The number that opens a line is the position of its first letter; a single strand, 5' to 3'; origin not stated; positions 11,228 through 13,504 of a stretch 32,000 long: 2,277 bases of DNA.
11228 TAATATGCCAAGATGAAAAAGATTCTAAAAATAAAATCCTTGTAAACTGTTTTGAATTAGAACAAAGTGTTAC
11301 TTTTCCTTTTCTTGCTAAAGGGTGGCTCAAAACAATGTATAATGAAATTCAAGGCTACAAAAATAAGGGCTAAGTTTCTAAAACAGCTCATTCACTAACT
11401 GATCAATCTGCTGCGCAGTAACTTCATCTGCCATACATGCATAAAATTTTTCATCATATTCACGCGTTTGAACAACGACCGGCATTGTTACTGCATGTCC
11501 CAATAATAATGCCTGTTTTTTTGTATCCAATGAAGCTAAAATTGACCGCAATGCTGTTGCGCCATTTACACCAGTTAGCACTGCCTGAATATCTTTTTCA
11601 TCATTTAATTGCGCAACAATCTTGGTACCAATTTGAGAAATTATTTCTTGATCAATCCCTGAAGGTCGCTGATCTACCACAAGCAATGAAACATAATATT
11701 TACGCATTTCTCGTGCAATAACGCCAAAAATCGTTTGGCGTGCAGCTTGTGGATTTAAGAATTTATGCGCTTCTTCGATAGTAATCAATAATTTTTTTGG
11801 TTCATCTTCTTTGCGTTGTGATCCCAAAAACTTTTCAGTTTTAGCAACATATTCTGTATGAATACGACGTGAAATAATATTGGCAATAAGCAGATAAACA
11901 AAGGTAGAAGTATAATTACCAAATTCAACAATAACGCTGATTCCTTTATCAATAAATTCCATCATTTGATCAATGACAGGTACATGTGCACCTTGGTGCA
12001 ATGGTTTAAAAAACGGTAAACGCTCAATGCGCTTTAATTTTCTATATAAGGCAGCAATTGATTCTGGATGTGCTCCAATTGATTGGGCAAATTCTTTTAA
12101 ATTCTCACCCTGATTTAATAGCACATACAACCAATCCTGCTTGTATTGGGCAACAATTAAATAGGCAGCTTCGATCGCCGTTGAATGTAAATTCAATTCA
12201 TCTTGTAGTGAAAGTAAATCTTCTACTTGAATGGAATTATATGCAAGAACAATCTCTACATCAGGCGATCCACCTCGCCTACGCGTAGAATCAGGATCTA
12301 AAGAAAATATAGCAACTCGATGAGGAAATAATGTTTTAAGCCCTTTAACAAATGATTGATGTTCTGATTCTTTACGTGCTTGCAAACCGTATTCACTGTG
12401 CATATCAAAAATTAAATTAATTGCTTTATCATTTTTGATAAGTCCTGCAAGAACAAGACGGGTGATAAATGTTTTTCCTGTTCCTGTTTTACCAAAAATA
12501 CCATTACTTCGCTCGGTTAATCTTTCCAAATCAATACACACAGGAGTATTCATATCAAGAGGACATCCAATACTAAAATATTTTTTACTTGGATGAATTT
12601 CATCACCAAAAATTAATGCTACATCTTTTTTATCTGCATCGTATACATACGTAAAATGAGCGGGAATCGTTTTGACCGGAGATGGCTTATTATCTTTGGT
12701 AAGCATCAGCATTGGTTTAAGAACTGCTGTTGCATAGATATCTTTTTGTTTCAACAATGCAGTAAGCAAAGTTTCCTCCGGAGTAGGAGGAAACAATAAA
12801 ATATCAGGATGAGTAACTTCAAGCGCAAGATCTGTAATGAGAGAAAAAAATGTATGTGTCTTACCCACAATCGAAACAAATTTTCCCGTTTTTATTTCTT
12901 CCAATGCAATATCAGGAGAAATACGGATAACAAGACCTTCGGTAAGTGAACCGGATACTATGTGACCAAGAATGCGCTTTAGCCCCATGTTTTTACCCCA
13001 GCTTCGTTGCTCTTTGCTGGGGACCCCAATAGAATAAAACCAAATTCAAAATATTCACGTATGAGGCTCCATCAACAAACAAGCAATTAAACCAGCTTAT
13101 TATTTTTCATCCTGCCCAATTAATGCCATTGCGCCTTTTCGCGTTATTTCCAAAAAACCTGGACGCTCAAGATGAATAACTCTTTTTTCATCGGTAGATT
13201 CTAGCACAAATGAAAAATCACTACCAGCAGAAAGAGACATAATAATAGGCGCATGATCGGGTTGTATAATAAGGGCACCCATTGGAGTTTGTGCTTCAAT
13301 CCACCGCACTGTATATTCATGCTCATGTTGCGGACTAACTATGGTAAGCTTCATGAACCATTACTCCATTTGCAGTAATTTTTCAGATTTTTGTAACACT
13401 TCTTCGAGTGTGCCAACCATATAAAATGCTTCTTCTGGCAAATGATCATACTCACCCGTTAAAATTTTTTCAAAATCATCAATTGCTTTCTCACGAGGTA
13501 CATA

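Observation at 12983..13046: herA-like gene starts in the flank of a repeat hairpin; the repeat end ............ is reiterated as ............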

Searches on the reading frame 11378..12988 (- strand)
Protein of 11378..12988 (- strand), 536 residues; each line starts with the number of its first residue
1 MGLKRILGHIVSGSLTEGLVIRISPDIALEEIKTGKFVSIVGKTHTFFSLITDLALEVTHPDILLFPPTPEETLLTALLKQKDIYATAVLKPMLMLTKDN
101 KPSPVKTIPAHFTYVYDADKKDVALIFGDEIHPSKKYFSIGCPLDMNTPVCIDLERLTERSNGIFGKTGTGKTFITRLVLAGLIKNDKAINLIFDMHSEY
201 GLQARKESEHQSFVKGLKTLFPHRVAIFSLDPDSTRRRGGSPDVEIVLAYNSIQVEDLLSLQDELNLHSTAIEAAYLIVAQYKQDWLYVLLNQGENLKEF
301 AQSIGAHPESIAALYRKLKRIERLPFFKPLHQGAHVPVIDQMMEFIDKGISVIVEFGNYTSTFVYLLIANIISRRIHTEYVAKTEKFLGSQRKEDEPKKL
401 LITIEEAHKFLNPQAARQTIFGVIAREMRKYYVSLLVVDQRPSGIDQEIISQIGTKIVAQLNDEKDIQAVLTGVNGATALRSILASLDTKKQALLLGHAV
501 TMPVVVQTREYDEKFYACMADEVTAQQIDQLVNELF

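Call 11: search_protein_families(library=pfam, proteins=[window:11378-12988:-])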
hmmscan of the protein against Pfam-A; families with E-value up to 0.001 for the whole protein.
window:11378-12988:- (536 aa): 2 families
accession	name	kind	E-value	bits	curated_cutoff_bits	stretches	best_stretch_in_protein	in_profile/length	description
PF01935.23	DUF87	-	1.4e-28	100.9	23.2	1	140-376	3-220/220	Helicase HerA, central domain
PF09378.16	HAS-barrel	-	2.2e-05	24.9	25.2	1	8-93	2-81/90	HAS barrel domain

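Call 12: find_homologous_proteins(query=window:11378-12988:-, max_evalue=1e-20)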
Query window:11378-12988:- (536 aa): 7997 proteins with E <= 1e-20 among 8000 candidates; the best 120 are listed.
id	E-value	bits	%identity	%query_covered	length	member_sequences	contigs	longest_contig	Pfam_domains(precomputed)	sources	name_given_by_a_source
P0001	0.0e+0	1121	94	100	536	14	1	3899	PF01935.24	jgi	jgi:uncharacterized protein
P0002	0.0e+0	1099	93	99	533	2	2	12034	PF01935.24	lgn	-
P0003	0.0e+0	1073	90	100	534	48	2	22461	PF01935.24,PF09378.17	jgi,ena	-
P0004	0.0e+0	1059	89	100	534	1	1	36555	PF01935.24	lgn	-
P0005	0.0e+0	1058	89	100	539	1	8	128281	PF01935.24,PF09378.17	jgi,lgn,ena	-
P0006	0.0e+0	1058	88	100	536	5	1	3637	PF01935.24,PF09378.17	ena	-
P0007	0.0e+0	1058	89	100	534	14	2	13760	PF01935.24,PF09378.17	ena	-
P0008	0.0e+0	1058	89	100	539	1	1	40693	PF01935.24,PF09378.17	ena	-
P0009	0.0e+0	1057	88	100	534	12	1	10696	PF01935.24,PF09378.17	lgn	-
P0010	0.0e+0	1056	88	100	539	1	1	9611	PF01935.24,PF09378.17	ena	-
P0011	0.0e+0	1055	89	100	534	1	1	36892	PF01935.24,PF09378.17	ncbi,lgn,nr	ncbi:MAG TPA: DUF87 domain-containing protein [Candidatus Babeliales bacterium]|nr:DUF87 domain-cont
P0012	0.0e+0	1054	89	100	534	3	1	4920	PF01935.24,PF09378.17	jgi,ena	-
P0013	0.0e+0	1053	88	100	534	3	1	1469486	PF01935.24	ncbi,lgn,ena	-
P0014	0.0e+0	1053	88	100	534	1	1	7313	PF01935.24,PF09378.17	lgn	-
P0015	0.0e+0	1050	88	100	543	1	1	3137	PF01935.24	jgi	-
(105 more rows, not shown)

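Call 15: find_related_loci(query=window:11378-12988:-, collection=genome_contigs, flank=6000)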
Query window:11378-12988:- (536 aa) in genome_contigs; peptide patterns used: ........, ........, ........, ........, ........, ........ (x = any residue, [..] = any of these).
600 stretches matched a pattern (row limit reached: there are more); 562 encode a relative of the query (tblastn E <= 1e-3); the best 80 are kept; 80 distinct loci.
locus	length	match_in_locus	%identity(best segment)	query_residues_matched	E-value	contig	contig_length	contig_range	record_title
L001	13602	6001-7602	88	3-536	0e+0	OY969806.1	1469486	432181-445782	MAG: uncultured bacterium isolate MFD00731.bin.2.58 genome assembly, chromosome: 1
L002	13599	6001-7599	86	4-536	0e+0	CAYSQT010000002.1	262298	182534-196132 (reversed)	MAG TPA_asm: uncultured Pseudomonadota bacterium isolate SRP193066_co2_45 genome assembly, contig: NODE_10_length_262298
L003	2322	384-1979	77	7-536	0e+0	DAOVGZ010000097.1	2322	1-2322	MAG TPA_asm: bacterium isolate CSMAG_1328 CSMAG_1328_k141_3649644_length_2322_cov_9.0000, whole genome shotgun sequence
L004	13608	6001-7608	77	3-536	0e+0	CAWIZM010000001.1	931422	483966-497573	MAG: uncultured bacterium isolate MFD06092.bin.1.94 genome assembly, contig: contig_40501, whole genome shotgun sequence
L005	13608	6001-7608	77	3-536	0e+0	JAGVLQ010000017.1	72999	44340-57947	MAG: Candidatus Babeliales bacterium isolate SW_22 c_000000119227, whole genome shotgun sequence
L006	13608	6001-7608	76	3-536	0e+0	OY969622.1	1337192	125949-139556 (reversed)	MAG: Candidatus Babeliales bacterium isolate MFD04434.bin.c.2 genome assembly, chromosome: 1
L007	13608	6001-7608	76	3-536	0e+0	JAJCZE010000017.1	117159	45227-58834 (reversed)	MAG: Candidatus Dependentiae bacterium isolate OFTM262 OFTM262_16, whole genome shotgun sequence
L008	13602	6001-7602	75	3-536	0e+0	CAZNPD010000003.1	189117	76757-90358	MAG TPA_asm: uncultured Pseudomonadota bacterium isolate binchicken_co1_101 genome assembly, contig: NODE_56_length_1891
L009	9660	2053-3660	75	3-536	0e+0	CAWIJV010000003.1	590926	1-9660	MAG: uncultured bacterium isolate MFD09495.bin.1.131 genome assembly, contig: contig_947, whole genome shotgun sequence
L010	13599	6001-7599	74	7-536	0e+0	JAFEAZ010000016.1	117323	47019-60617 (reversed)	Candidatus Dependentiae bacterium isolate SZAS-2 CK_MAG-9__16__length-117323, whole genome shotgun sequence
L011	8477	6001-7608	76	3-536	0e+0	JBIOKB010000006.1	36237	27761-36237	MAG: Candidatus Babeliales bacterium isolate GcC11-27 k141_1286227_length_36237_cov_63.0000, whole genome shotgun sequen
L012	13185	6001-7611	77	1-536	0e+0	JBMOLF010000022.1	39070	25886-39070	MAG: Candidatus Dependentiae bacterium isolate Betzabe_MAG017 MAG017_22, whole genome shotgun sequence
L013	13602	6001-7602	74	7-536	0e+0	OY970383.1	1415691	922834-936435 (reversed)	MAG: uncultured bacterium isolate MFD09671.bin.c.5 genome assembly, chromosome: 1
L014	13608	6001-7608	74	3-536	0e+0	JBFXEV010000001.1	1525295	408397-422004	MAG: Candidatus Babeliales bacterium isolate CA_2019_TPIn_124 NODE_4_length_1525295_cov_25.213293_TPIn, whole genome sho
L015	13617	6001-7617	72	1-536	0e+0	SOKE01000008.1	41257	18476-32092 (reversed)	MAG: Candidatus Dependentiae bacterium isolate E44_bin52 NODE_202_length_41257_cov_6.804937, whole genome shotgun sequen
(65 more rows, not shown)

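Call 17: find_encoding_contigs(protein=P0001, flank=3000, max_places=4)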
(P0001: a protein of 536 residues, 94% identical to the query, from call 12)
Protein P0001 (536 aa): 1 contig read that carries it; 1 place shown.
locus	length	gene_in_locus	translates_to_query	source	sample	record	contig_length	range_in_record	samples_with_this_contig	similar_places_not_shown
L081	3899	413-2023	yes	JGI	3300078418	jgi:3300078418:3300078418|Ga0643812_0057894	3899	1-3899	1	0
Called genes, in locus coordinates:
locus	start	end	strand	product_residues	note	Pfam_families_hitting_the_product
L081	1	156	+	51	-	?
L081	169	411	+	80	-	-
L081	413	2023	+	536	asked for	PF01935:DUF87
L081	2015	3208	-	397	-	-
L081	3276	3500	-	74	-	-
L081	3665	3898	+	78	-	?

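Call 18: find_encoding_contigs(protein=P0002, flank=3000, max_places=4)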
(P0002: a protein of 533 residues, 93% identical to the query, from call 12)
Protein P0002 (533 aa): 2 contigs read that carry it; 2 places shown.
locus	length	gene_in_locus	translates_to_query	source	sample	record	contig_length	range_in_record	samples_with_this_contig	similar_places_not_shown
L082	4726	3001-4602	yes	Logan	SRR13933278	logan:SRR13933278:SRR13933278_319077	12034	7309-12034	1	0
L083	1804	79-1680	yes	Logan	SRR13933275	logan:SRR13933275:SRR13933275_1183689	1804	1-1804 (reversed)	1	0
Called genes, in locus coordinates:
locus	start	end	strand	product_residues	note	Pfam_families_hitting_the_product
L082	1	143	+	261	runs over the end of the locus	-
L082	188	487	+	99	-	PF01909:NTP_transf_2, PF18765:Polbeta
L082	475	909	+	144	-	PF08780:NTase_sub_bind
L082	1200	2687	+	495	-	PF02874:ATP-synt_ab_N (weak), PF00006:ATP-synt_ab, PF22919:ATP-synt_VA_C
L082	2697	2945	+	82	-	PF02823:ATP-synt_DE_N (weak)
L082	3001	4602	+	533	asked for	PF01935:DUF87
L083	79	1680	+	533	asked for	PF01935:DUF87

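Call 19: find_encoding_contigs(protein=P0005, flank=3000, max_places=4)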
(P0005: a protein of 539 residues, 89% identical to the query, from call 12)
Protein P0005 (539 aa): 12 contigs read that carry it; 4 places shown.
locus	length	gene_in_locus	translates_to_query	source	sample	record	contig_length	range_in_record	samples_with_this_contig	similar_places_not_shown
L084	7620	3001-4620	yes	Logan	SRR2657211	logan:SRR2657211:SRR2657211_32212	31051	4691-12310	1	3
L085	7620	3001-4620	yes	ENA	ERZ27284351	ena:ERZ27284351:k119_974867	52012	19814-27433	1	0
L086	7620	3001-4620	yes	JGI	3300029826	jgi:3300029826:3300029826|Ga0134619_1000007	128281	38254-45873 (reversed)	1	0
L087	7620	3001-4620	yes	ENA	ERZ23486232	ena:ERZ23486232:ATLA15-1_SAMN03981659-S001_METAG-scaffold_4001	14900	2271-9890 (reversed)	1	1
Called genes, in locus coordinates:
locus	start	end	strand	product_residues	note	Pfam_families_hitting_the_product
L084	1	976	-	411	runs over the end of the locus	-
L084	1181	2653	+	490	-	PF02874:ATP-synt_ab_N, PF00006:ATP-synt_ab, PF22919:ATP-synt_VA_C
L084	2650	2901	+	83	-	PF02823:ATP-synt_DE_N (weak)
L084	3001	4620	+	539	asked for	PF09378:HAS-barrel (weak), PF01935:DUF87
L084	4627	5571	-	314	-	PF00023:Ank (faint), PF13606:Ank_3 (faint), PF12796:Ank_2 (weak)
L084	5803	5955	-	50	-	-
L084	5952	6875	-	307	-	PF12796:Ank_2 (weak)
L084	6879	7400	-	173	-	-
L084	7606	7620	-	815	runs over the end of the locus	PF00133:tRNA-synt_1, PF09334:tRNA-synt_1g, PF13603:tRNA-synt_1_2, PF00133:tRNA-synt_1, PF09334:tRNA-synt_1g (weak), PF08264:Anticodon_1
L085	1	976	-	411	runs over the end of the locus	-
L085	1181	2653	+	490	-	PF02874:ATP-synt_ab_N, PF00006:ATP-synt_ab, PF22919:ATP-synt_VA_C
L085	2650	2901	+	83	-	PF02823:ATP-synt_DE_N (weak)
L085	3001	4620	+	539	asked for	PF09378:HAS-barrel (weak), PF01935:DUF87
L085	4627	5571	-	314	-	PF12796:Ank_2 (faint), PF00023:Ank (faint)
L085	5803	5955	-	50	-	-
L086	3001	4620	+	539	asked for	PF09378:HAS-barrel (weak), PF01935:DUF87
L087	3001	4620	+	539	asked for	PF09378:HAS-barrel (weak), PF01935:DUF87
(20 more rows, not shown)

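Call 22: find_related_loci(query=window:11378-12988:-, collection=metagenome_contigs, flank=4000)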
Query window:11378-12988:- (536 aa) in metagenome_contigs; peptide patterns used: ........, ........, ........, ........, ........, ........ (x = any residue, [..] = any of these).
600 stretches matched a pattern (row limit reached: there are more); 535 encode a relative of the query (tblastn E <= 1e-3); the best 80 are kept; 80 distinct loci.
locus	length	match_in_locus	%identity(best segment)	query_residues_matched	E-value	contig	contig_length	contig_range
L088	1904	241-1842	92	3-536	0e+0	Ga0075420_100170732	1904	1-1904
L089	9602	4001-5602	91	3-536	0e+0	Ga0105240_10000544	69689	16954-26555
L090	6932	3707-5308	90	3-536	0e+0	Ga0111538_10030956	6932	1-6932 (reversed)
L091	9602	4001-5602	97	3-536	0e+0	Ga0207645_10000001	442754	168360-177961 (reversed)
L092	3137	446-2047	88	3-536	0e+0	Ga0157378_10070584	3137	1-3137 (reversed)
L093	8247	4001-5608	87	1-536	0e+0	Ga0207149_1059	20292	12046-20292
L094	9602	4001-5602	86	3-536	0e+0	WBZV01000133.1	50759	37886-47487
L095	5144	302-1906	80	3-536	0e+0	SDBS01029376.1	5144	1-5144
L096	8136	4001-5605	80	3-536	0e+0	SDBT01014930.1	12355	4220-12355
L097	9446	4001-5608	78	3-536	0e+0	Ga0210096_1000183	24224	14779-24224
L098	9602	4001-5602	77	3-536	0e+0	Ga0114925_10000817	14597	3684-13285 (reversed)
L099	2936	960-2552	77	8-536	0e+0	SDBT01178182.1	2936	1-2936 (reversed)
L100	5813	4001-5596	78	7-536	0e+0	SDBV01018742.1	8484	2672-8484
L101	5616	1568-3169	77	3-536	0e+0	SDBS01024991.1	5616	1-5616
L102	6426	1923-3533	77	2-536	0e+0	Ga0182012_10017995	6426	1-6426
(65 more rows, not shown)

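Call 63: find_encoding_contigs(protein=window:11378-12988:-, flank=3000, max_places=6)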
Protein window:11378-12988:- (536 aa): 2 contigs read that carry it; 1 place shown.
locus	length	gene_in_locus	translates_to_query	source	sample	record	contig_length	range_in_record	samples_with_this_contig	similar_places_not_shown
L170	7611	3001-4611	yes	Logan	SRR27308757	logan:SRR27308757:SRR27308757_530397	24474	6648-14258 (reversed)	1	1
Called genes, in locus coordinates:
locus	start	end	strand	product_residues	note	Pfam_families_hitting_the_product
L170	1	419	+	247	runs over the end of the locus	-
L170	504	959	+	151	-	-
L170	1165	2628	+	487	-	PF02874:ATP-synt_ab_N, PF00006:ATP-synt_ab, PF22919:ATP-synt_VA_C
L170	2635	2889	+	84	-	PF02823:ATP-synt_DE_N (weak)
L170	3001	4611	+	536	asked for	PF09378:HAS-barrel (faint), PF01935:DUF87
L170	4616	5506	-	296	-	-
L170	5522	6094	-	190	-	-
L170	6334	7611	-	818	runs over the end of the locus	PF00133:tRNA-synt_1, PF09334:tRNA-synt_1g, PF13603:tRNA-synt_1_2, PF00133:tRNA-synt_1, PF09334:tRNA-synt_1g (weak), PF08264:Anticodon_1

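Call 64: search_solved_structures(query=window:11378-12988:-, max_evalue=0.001)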
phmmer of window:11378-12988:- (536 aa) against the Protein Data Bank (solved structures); distinct sequences matched with E-value up to 0.001: 9.
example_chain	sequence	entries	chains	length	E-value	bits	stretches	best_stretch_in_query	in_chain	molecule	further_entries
8wiv_A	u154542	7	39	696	1.8e-18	69.8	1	395-504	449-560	Helicase HerA central domain-containing protein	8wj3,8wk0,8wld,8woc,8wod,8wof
4d2i_A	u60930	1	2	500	5.3e-14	55.1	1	400-517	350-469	HERA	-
9x1l_A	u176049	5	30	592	6.7e-14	54.8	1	344-508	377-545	DNA helicase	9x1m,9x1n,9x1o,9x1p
8xau_A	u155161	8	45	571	9.8e-12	47.6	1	367-508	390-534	ATP-binding protein | HerA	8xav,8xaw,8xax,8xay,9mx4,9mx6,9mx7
9c1m_M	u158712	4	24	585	5.1e-09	38.7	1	337-507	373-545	ATP-binding protein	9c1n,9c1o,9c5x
8ziq_M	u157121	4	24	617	8.1e-09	38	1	332-505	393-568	HerA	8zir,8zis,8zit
8wet_A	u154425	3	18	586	1.6e-08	37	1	399-470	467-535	TdpA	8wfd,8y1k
8yho_A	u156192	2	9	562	5.8e-08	35.2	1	378-508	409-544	DUF87 domain-containing protein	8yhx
8j4u_M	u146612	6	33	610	5.9e-06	28.6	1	396-507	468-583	Nucleoside triphosphate hydrolase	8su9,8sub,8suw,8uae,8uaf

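Call 68: list_cluster_members(proteins=[window:11378-12988:-, P0001])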
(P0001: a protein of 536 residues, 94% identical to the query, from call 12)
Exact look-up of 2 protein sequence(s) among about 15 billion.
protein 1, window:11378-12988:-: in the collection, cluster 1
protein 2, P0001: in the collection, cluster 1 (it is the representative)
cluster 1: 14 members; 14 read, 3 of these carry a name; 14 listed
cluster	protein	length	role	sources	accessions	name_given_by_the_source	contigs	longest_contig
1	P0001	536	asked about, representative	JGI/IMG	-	uncharacterized protein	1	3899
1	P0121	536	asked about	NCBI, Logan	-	-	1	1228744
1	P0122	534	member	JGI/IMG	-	hypothetical protein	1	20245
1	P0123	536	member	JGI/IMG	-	uncharacterized protein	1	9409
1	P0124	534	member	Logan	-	-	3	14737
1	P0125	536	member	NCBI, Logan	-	-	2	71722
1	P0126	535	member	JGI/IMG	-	-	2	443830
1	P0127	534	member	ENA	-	-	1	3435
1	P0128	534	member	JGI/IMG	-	-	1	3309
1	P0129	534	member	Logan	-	-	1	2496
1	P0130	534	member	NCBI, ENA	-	-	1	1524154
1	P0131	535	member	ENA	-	-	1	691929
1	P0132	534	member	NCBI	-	-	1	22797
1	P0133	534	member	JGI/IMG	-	-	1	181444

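Call 70: find_encoding_contigs(protein=P0125, flank=6000, max_places=3)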
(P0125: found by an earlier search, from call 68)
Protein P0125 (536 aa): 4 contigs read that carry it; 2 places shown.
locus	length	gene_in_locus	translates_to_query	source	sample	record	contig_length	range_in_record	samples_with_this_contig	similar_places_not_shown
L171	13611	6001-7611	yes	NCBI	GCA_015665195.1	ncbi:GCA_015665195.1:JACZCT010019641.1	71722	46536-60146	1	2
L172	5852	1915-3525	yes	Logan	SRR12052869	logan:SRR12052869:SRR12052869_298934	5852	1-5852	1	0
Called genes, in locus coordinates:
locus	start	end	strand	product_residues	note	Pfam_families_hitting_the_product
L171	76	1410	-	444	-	PF00342:PGI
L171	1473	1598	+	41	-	-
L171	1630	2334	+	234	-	-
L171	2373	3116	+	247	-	-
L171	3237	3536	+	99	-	PF01909:NTP_transf_2, PF18765:Polbeta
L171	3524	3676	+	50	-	-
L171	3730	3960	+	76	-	PF08780:NTase_sub_bind (weak)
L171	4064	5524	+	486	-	PF02874:ATP-synt_ab_N, PF00006:ATP-synt_ab, PF22919:ATP-synt_VA_C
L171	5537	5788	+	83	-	PF02823:ATP-synt_DE_N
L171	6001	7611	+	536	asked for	PF09378:HAS-barrel (faint), PF01935:DUF87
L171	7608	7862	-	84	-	-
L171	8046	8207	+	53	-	-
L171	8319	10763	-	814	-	PF00133:tRNA-synt_1, PF09334:tRNA-synt_1g, PF13603:tRNA-synt_1_2, PF00133:tRNA-synt_1, PF09334:tRNA-synt_1g (weak), PF08264:Anticodon_1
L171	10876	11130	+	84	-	-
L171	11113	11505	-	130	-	-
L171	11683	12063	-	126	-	-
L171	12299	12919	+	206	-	-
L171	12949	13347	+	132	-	PF08780:NTase_sub_bind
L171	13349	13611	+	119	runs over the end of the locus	PF12643:MazG-like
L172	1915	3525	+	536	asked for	PF09378:HAS-barrel (faint), PF01935:DUF87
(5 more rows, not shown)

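Call 71: find_encoding_contigs(protein=P0128, flank=6000, max_places=3)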
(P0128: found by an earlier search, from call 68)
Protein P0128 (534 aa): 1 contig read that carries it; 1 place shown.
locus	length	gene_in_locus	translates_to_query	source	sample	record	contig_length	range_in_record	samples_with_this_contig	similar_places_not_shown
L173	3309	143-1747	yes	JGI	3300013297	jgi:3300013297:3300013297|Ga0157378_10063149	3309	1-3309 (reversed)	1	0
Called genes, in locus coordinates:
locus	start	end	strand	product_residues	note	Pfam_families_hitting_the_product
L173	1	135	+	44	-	?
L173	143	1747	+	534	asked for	PF01935:DUF87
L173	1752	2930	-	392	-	-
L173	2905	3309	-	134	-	?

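Call 72: find_encoding_contigs(protein=P0131, flank=6000, max_places=3)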
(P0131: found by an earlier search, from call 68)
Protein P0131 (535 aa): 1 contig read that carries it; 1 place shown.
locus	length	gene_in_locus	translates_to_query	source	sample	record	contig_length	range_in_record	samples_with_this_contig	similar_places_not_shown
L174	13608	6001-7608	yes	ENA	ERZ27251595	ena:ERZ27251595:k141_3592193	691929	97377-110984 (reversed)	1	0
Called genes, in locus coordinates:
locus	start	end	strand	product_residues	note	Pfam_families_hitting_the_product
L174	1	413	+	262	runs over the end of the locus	-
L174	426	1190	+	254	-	-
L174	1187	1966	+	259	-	-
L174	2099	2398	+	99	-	PF01909:NTP_transf_2, PF18765:Polbeta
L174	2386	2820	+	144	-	PF08780:NTase_sub_bind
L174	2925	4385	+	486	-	PF02874:ATP-synt_ab_N, PF00006:ATP-synt_ab, PF22919:ATP-synt_VA_C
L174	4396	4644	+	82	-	PF02823:ATP-synt_DE_N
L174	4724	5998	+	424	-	-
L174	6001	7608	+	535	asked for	PF01935:DUF87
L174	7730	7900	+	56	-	-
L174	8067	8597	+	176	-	-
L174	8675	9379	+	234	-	-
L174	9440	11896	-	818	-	PF00133:tRNA-synt_1, PF09334:tRNA-synt_1g, PF13603:tRNA-synt_1_2, PF00133:tRNA-synt_1, PF09334:tRNA-synt_1g (weak), PF08264:Anticodon_1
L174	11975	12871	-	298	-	PF01435:Peptidase_M48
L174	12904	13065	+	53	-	-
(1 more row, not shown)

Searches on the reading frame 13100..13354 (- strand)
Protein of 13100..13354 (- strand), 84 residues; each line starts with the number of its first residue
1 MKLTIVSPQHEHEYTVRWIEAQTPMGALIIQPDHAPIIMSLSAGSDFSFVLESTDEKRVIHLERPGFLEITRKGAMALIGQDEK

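Call 11: search_protein_families(library=pfam, proteins=[window:13100-13354:-])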
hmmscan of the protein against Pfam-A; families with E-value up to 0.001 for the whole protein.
window:13100-13354:- (84 aa): 1 family
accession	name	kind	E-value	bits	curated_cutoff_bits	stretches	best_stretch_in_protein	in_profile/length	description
PF02823.21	ATP-synt_DE_N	-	3.1e-06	27.5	27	1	1-73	1-71/80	ATP synthase, Delta/Epsilon chain, beta-sandwich domain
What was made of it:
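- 13100..13354 (-): Upstream atpC (84-aa epsilon subunit, N-terminal domain only), preceded by atpD at 13361-14830. Pfam (call 11).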
